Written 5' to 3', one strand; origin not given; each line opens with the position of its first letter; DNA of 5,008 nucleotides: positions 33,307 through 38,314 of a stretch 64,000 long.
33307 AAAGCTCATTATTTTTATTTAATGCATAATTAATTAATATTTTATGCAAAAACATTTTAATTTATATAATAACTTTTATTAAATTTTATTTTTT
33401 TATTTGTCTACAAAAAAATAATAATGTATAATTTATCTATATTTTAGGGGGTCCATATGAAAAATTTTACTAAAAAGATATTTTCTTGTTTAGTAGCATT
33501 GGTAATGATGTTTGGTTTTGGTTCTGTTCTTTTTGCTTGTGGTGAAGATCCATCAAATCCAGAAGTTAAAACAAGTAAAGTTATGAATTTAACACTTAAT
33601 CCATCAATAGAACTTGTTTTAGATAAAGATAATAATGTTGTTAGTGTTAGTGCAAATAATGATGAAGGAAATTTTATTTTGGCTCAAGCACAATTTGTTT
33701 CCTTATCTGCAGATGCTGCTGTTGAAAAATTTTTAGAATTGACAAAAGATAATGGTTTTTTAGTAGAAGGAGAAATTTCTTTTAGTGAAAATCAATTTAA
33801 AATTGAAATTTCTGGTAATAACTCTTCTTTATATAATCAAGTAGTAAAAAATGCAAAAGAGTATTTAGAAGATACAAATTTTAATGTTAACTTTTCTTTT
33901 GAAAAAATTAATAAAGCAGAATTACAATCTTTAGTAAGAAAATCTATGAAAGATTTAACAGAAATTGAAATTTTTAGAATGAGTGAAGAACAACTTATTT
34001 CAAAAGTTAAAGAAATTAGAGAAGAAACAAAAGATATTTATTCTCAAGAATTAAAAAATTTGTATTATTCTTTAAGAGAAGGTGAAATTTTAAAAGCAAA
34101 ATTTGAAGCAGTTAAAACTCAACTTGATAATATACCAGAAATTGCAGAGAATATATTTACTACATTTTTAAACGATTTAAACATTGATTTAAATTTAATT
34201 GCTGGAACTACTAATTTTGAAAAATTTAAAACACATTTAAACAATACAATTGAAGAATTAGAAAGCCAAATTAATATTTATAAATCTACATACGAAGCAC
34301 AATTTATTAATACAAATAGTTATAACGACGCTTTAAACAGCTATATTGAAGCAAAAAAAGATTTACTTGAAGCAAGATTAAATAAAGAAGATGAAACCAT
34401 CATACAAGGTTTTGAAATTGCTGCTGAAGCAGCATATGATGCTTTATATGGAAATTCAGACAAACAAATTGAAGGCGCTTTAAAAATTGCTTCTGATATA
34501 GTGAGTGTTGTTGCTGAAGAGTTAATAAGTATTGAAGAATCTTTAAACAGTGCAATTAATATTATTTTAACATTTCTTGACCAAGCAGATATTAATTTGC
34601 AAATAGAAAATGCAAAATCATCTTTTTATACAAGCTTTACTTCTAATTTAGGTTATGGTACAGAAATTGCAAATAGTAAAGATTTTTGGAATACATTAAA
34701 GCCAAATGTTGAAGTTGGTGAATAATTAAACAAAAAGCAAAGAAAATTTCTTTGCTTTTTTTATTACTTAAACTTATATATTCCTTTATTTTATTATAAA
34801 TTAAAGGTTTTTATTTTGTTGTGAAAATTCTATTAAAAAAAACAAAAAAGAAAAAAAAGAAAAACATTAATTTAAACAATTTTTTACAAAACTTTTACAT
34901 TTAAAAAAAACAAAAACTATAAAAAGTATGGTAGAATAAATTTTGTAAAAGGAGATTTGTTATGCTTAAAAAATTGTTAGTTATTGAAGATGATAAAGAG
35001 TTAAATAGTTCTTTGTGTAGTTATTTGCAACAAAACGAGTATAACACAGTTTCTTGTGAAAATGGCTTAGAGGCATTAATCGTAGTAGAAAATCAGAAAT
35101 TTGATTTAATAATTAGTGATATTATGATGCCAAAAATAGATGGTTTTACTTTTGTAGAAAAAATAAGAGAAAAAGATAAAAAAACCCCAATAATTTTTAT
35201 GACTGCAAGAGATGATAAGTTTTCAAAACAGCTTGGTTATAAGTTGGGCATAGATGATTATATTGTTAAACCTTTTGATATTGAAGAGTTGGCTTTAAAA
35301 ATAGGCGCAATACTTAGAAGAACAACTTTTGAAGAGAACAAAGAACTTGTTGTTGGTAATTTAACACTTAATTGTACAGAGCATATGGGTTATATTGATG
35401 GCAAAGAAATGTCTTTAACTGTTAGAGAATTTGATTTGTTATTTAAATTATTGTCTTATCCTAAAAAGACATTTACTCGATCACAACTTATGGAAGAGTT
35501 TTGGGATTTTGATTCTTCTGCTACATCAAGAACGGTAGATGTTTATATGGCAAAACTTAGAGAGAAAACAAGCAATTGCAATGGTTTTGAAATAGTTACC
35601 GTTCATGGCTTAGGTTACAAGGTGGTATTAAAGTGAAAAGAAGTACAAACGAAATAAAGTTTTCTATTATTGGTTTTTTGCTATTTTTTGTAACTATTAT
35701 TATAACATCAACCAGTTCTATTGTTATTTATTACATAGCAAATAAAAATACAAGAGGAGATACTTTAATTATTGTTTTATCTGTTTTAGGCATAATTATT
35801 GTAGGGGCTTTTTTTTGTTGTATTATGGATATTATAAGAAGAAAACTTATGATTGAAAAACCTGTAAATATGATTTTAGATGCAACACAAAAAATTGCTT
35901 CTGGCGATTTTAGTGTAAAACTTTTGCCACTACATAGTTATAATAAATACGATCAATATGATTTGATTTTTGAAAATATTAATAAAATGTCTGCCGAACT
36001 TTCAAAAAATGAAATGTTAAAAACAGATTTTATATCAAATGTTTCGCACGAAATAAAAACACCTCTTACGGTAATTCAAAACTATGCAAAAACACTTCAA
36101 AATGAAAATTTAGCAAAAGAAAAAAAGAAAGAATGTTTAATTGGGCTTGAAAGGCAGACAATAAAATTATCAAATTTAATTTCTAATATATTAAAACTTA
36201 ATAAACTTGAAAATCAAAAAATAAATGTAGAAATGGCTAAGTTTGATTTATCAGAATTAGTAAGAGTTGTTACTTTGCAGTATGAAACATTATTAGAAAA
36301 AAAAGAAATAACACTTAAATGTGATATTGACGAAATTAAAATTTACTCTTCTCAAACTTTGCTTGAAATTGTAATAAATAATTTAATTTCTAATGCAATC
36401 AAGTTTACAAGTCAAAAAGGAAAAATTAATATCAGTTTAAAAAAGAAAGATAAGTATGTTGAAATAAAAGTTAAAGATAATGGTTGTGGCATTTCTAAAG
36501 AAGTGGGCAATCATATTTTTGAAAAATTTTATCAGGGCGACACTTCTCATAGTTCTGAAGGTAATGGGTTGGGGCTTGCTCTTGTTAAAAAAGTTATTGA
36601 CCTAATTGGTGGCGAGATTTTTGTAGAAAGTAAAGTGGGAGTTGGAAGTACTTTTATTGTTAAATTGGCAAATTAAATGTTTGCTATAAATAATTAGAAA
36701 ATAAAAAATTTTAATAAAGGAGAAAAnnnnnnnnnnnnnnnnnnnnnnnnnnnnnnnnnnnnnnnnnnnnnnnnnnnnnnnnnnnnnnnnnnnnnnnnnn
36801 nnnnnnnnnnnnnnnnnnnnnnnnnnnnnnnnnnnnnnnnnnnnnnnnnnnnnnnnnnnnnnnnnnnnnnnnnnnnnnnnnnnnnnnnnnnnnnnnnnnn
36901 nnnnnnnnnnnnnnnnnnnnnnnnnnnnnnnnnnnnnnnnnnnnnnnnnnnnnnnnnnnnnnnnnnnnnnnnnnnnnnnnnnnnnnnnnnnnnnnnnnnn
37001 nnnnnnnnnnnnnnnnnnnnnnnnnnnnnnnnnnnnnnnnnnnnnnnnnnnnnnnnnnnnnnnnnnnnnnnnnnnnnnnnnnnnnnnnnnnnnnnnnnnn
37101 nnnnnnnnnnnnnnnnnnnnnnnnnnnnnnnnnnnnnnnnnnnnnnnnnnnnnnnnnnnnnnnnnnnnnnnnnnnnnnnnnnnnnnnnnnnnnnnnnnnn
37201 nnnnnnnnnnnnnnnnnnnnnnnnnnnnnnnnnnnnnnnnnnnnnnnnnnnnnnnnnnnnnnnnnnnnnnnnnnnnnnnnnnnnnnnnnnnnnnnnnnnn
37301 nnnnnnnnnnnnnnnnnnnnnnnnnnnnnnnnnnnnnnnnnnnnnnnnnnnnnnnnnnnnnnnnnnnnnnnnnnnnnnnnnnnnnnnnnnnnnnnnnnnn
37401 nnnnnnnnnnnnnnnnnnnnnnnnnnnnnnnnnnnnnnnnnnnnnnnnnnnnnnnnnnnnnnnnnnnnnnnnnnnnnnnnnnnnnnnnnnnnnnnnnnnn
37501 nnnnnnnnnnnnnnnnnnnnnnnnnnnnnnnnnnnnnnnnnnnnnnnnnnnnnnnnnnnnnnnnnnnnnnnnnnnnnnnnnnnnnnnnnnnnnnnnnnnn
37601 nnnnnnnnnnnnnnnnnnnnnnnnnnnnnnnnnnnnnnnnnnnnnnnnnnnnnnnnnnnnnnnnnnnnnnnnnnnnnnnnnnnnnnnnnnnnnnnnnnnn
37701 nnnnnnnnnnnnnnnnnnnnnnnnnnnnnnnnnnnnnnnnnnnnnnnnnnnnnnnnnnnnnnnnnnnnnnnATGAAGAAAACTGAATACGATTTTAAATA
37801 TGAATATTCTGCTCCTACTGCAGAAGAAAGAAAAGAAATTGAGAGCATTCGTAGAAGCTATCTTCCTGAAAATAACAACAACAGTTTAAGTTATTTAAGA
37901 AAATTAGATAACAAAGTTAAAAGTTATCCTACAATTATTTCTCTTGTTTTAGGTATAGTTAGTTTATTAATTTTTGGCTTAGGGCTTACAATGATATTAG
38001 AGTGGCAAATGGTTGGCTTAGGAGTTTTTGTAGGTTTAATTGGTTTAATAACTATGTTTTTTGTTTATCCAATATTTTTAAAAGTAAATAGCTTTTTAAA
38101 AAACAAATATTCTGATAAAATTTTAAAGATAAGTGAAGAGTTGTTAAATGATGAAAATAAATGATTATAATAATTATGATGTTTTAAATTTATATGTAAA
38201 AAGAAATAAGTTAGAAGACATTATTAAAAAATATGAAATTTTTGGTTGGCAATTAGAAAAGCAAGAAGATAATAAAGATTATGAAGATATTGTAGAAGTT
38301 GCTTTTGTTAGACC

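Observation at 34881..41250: Dedicated two-component system translationally coupled to three orphan membrane proteins and a cardiolipin synthase, with a satellite unit: candidate undescribed envelope-stress / lipid-remodelling module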

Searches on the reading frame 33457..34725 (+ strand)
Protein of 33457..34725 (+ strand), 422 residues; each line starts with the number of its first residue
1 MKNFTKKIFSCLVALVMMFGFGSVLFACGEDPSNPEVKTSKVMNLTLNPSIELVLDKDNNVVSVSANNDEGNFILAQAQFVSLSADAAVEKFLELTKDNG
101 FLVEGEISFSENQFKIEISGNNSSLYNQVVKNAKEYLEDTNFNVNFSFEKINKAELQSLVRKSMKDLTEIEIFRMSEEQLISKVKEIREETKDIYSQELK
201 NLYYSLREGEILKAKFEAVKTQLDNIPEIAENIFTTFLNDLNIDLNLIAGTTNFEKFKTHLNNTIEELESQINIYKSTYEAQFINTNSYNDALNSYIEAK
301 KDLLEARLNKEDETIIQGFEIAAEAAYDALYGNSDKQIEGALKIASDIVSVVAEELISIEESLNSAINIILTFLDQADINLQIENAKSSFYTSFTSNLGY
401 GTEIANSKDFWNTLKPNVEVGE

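Call 3: search_protein_families(library=pfam, proteins=[window:33457-34725:+], max_evalue=0.1)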
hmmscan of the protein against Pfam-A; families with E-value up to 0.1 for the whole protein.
window:33457-34725:+ (422 aa): 4 families
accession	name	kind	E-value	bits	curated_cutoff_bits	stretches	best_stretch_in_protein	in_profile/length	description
PF23750.1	RsgI_M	-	1.4e-13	52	25.3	1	42-157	3-116/133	Anti-sigma factor RsgI-like central domain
PF02321.23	OEP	-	0.00089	19.6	22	1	262-311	127-176/187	Outer membrane efflux protein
PF22268.1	DUF6954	-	0.0038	17.3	27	1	1-29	1-29/58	Family of unknown function (DUF6954)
PF23854.1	DUF7217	-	0.097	12.8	29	1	316-372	154-209/238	Domain of unknown function (DUF7217)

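Call 4: search_protein_families(library=ncbifam, proteins=[window:33457-34725:+], max_evalue=0.1)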
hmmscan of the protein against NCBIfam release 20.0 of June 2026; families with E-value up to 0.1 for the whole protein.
window:33457-34725:+ (422 aa): 1 family
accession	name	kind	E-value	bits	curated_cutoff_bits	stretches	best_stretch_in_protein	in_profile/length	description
NF000818.0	PRK00062.1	subfamily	0.054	12.2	398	1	198-305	325-425/429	glutamate-1-semialdehyde 2,1-aminomutase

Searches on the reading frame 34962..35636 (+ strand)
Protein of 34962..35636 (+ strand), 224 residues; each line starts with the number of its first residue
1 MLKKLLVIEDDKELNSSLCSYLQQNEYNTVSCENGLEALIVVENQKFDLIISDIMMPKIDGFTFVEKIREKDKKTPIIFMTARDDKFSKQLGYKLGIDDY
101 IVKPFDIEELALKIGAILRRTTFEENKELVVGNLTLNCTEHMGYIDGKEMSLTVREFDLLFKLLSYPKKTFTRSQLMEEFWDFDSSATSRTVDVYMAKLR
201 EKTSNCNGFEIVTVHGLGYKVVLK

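Call 3: search_protein_families(library=pfam, proteins=[window:34962-35636:+], max_evalue=0.1)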
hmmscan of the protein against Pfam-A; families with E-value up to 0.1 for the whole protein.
window:34962-35636:+ (224 aa): 2 families
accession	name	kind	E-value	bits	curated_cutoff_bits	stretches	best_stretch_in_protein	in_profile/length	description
PF00072.30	Response_reg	-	5e-30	104.4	30.2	1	6-113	2-109/111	Response regulator receiver domain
PF00486.34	Trans_reg_C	-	3.4e-19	69.1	26.2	1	147-220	1-76/77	Transcriptional regulatory protein, C terminal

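Call 4: search_protein_families(library=ncbifam, proteins=[window:34962-35636:+], max_evalue=0.1)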
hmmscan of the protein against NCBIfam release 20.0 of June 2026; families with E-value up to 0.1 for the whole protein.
window:34962-35636:+ (224 aa): 103 families (the best 25 are shown)
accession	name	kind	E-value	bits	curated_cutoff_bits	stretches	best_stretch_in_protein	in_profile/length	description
NF053854.1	RespRegPhoBBctds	equivalog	9.4e-52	175.6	270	1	5-220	1-223/225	two-component system response regulator PhoB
NF040689.1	MtrAB_MtrA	equivalog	8.3e-50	169.1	300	1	5-221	1-218/219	MtrAB system response regulator MtrA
NF051850.1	RespRegRprY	equivalog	1.9e-48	164.9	370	1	4-222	6-227/234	response regulator transcription factor RprY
TIGR02154.1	PhoB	equivalog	1.3e-46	158.8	296.2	1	2-220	2-224/226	phosphate regulon transcriptional regulator PhoB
NF041734.1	resp_reg_RppA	equivalog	2.5e-44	151.4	250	1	4-221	2-227/229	two-component system response regulator RppA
NF008296.0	PRK11083.1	equivalog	3.7e-44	150.8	273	1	3-221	4-225/228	two-component system response regulator CreB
NF045944.1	ResRegRpaBCyano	equivalog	5.2e-44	150.3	330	1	6-220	1-226/229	response regulator transcription factor RpaB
NF007928.2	PRK10643.1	equivalog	3e-43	147.9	330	1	4-220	2-215/216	two-component system response regulator PmrA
NF012227.0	AdeR_RR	equivalog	3.4e-43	147.8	340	1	3-221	12-236/239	efflux system response regulator transcription factor AdeR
TIGR01387.1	cztR_silR_copR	subfamily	1.3e-42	145.9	279.2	1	5-220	1-217/218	heavy metal response regulator transcription factor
NF040534.1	resp_reg_YycF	equivalog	2.1e-42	145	340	1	3-220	1-226/231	response regulator YycF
NF041733.1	resp_reg_CseB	equivalog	1.1e-41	142.8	350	1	4-221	2-226/228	two-component system response regulator CseB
NF033117.2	vanR_ACDEGLN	exception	4.6e-41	140.9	350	1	5-221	1-225/226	VanR-ABDEGLN family response regulator transcription factor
NF033120.0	vanR_FM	exception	5e-41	140.8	460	1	5-220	6-228/231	vancomycin resistance response regulator transcription factor, VanR-F/VanR-M family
NF007982.1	PRK10710.1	equivalog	6e-40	137.3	380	1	3-220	8-226/235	envelope stress response regulator BaeR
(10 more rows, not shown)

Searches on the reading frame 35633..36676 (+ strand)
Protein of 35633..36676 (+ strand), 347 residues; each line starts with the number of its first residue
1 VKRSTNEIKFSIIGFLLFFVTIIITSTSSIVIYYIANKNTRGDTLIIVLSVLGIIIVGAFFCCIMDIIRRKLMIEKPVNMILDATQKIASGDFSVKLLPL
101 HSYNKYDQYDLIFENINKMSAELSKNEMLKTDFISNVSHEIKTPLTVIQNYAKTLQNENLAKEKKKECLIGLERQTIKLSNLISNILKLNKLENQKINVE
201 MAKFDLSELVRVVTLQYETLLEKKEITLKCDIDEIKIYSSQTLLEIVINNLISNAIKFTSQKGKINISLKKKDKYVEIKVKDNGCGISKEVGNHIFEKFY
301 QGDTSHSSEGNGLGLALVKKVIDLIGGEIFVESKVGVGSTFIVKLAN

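Call 3: search_protein_families(library=pfam, proteins=[window:35633-36676:+], max_evalue=0.1)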
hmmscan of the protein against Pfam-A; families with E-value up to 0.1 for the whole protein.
window:35633-36676:+ (347 aa): 5 families
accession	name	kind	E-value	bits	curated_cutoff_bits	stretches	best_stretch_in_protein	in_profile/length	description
PF02518.31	HATPase_c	-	9.4e-30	103.7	26.4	1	241-345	3-107/111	Histidine kinase-, DNA gyrase B-, and HSP90-like ATPase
PF00512.31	HisKA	-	2.2e-15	56.9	26.9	1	130-194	2-65/66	His Kinase A (phospho-acceptor) domain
PF13589.12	HATPase_c_3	-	0.00017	22.1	25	1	244-306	3-63/137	Histidine kinase-, DNA gyrase B-, and HSP90-like ATPase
PF13581.12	HATPase_c_2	-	0.00017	22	27.4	1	245-324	33-111/127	Histidine kinase-like ATPase domain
PF00672.30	HAMP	-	0.03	15.1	25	0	76-97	8-29/53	HAMP domain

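Call 4: search_protein_families(library=ncbifam, proteins=[window:35633-36676:+], max_evalue=0.1)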
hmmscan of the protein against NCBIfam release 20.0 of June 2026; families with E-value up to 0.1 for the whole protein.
window:35633-36676:+ (347 aa): 93 families (the best 25 are shown)
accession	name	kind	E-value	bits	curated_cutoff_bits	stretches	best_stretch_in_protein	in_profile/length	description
NF046044.1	PnpS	equivalog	1.5e-61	208.6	400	1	67-345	112-389/390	two-component system histidine kinase PnpS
TIGR02966.1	phoR_proteo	equivalog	9.4e-57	192.5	334.2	1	122-344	106-332/333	phosphate regulon sensor histidine kinase PhoR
NF047874.1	MASE3_PAS_HK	subfamily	1.7e-50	172.5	560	1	118-345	386-623/655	MASE3 domain-containing sensor histidine kinase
NF033092.0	HK_WalK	equivalog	6.3e-48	163.7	725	1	122-346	364-593/594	cell wall metabolism sensor histidine kinase WalK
NF041735.1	hist_kin_RppB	equivalog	5.9e-47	160.4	400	1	132-345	218-437/438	two-component system sensor histidine kinase RppB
NF008312.0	PRK11100.1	equivalog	4e-45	154.5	356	1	71-338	203-465/477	two-component system sensor histidine kinase CreC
NF012163.2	BaeS_SmeS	equivalog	1.4e-43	149.5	500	1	72-333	186-444/457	sensor histidine kinase efflux regulator BaeS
NF007837.0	PRK10549.1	equivalog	1.1e-41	143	603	1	67-342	183-453/466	envelope stress sensor histidine kinase BaeS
NF041947.1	LuxQ_Vibrio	equivalog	1.3e-41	142.4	1200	1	126-345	468-694/843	quorum-sensing autoinducer 2 sensor kinase/phosphatase LuxQ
TIGR02956.1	TMAO_torS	equivalog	2e-41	142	676.5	1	125-345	459-680/967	TMAO reductase system sensor histidine kinase/response regulator TorS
NF047465.1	hybrid_HK_LvrA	exception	3.4e-41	141.1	1200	1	115-345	187-420/819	hybrid histidine kinase/response regulator LvrA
NF041832.1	near_NosP_CTERM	subfamily_domain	5.8e-41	140.8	400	1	128-345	5-223/370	NahK/ErcS family hybrid sensor histidine kinase/response regulator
TIGR01386.1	cztS_silS_copS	subfamily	3.5e-40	138.4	292.55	1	47-345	167-456/457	heavy metal sensor histidine kinase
NF008235.0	PRK11006.1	equivalog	3.5e-40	138.2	390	1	122-346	196-422/431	phosphate regulon sensor histidine kinase PhoR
NF008302.0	PRK11091.1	equivalog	2.3e-39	135.2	838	1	120-345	273-503/779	aerobic respiration two-component sensor histidine kinase ArcB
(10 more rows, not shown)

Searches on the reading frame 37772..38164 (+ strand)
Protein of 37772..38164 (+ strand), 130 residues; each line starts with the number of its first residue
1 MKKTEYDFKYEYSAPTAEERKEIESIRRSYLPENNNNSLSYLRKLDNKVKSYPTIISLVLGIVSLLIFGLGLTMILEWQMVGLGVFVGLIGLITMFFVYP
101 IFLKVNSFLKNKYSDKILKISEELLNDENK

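Call 3: search_protein_families(library=pfam, proteins=[window:37772-38164:+], max_evalue=0.1)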
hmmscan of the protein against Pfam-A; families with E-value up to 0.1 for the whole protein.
window:37772-38164:+ (130 aa): 4 families
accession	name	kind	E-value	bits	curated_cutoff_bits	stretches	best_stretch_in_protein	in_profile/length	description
PF20990.2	DUF2207_C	-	0.0041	17.3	33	1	29-101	113-188/247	Predicted membrane protein (DUF2207) C-terminal domain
PF04123.18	DUF373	-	0.0041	17.1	28.3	1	15-105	115-203/335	Domain of unknown function (DUF373)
PF20563.3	DUF6773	-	0.01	16.1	27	1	47-128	81-163/163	Family of unknown function (DUF6773)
PF05745.16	CRPA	-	0.092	13.2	23.6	0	56-127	66-140/150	Chlamydia 15 kDa cysteine-rich outer membrane protein (CRPA)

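Call 4: search_protein_families(library=ncbifam, proteins=[window:37772-38164:+], max_evalue=0.1)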
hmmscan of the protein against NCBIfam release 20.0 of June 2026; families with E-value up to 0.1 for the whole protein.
window:37772-38164:+ (130 aa): 3 families
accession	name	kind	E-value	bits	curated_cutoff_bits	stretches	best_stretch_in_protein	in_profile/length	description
NF011897.0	PRK15370.1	equivalog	0.056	11.2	1113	1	22-84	268-328/755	SPI-1 type III secretion system effector E3 ubiquitin transferase SlrP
NF041635.1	STM3941_fam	subfamily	0.058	13.3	40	1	58-128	6-73/157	STM3941 family protein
NF045993.1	MAG0130_MAG3770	subfamily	0.065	13.2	85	1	43-102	12-73/140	MAG0130/MAG3770 family membrane protein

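Call 10: find_homologous_proteins(query=window:37772-38164:+)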
Query window:37772-38164:+ (130 aa): 348 proteins with E <= 0.001 among 398 candidates; the best 120 are listed.
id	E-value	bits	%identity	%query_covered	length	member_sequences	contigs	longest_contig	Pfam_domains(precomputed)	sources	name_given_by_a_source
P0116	4.2e-76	271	99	100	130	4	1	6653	-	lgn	-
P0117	6.4e-55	202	74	100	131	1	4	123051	-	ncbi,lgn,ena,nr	ncbi:MAG: hypothetical protein IJW32_00190 [Clostridia bacterium]|nr:hypothetical protein [Clostridi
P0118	2.4e-53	197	75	100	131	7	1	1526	-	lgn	-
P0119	3.6e-49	184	70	96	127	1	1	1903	-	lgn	-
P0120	9.8e-46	173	64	98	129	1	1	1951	-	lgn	-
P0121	1.7e-43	165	61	95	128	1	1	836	-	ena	-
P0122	3.2e-43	164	60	95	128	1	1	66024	-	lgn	-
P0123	2.0e-42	162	62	98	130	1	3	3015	PF04123.19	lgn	-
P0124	2.5e-42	161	57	98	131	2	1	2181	-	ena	-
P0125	4.0e-42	161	57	97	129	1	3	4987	-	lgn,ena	-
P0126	3.1e-41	158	62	95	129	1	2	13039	-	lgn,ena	-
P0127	4.7e-41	157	60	95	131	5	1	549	-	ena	-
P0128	5.7e-41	157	60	96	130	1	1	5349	-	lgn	-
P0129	7.9e-40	153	58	98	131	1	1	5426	-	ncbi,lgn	-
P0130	9.3e-40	153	58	95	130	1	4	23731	-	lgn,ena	-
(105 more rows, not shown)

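Call 53: search_solved_structures(query=A4, max_evalue=10)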
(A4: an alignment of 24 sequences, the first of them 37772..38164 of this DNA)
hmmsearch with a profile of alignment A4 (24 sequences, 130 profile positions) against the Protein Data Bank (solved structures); distinct sequences matched with E-value up to 10: 7.
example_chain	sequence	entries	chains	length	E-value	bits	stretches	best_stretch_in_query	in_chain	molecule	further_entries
5zih_A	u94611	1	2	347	0.31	14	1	53-120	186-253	Sensory opsin A,Chrimson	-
37ct_A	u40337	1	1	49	0.61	13.1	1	40-76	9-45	Probable conserved proline rich membrane protein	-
8q3v_E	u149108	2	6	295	0.89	12.5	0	70-113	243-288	Tetrahydromethanopterin S-methyltransferase subunit E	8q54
1a02_J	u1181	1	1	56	1.8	11.6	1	21-55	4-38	AP-1 FRAGMENT JUN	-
6iak_A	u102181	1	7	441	2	11.4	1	26-84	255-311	Uncharacterized protein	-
9ovt_A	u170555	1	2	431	2.4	11.1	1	46-76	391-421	Glutamate receptor 1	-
9nr7_A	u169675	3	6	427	2.7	11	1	46-76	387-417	Glutamate receptor 1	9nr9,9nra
